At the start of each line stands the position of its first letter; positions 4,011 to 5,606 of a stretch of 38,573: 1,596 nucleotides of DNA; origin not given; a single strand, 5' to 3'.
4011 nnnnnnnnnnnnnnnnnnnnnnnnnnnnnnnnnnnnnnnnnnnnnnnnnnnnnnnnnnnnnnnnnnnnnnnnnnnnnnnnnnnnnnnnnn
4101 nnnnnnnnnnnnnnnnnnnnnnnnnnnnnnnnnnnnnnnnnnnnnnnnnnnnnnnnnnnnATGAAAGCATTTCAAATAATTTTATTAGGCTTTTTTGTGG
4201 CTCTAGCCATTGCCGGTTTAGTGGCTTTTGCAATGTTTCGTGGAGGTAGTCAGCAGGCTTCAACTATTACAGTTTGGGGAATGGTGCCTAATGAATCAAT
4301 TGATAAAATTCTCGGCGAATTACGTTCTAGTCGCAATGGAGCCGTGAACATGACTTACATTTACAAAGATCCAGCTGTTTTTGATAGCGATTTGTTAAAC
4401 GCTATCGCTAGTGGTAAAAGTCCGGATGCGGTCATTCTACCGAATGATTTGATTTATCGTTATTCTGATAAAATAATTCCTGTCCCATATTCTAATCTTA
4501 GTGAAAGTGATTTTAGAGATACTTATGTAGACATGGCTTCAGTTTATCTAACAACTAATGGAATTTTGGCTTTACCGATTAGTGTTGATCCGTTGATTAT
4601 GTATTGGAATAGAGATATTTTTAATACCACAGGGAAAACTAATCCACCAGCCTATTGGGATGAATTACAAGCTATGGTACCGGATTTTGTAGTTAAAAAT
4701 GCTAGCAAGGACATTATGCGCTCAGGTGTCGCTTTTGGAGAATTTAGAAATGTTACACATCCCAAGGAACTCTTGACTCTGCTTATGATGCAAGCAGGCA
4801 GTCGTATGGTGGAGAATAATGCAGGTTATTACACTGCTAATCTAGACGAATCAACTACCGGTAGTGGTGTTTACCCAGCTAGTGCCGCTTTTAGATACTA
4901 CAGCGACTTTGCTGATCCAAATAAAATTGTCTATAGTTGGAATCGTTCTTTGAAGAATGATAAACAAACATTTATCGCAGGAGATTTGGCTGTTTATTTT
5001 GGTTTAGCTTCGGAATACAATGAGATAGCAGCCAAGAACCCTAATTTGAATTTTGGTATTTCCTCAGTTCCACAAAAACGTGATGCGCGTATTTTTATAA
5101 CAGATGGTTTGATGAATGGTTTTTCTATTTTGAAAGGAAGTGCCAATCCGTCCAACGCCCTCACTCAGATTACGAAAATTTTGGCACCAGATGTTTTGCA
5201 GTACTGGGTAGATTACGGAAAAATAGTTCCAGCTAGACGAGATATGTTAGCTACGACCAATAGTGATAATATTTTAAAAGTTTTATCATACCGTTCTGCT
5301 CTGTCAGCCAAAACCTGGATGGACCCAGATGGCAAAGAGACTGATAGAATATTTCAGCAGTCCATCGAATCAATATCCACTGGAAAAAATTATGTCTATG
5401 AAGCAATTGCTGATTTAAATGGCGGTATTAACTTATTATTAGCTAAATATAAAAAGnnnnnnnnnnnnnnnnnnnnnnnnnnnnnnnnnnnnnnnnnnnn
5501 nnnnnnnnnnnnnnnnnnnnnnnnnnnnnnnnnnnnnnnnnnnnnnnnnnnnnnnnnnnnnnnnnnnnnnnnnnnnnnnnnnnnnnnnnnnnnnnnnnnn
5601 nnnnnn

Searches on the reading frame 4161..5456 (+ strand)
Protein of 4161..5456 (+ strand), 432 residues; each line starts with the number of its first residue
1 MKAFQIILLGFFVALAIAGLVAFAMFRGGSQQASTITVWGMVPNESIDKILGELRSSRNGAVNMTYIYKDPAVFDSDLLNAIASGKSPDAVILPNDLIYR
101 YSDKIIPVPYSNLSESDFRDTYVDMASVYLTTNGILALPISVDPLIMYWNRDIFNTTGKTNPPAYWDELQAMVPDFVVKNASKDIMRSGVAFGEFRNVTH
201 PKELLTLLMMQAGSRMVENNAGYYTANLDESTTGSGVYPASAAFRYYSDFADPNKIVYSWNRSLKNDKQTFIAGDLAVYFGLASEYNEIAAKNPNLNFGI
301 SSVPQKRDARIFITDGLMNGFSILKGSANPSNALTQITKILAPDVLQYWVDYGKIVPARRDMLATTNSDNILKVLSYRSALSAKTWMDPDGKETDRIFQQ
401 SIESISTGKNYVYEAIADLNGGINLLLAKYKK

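Call 67: search_protein_families(library=pfam, proteins=[window:4161-5456:+], max_evalue=0.001)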
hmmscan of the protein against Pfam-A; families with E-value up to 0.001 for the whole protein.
window:4161-5456:+ (432 aa): 1 family
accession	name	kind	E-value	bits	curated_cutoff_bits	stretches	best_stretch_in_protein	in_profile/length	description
PF13416.11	SBP_bac_8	-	2.3e-16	60.9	27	1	76-365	26-268/279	Bacterial extracellular solute-binding protein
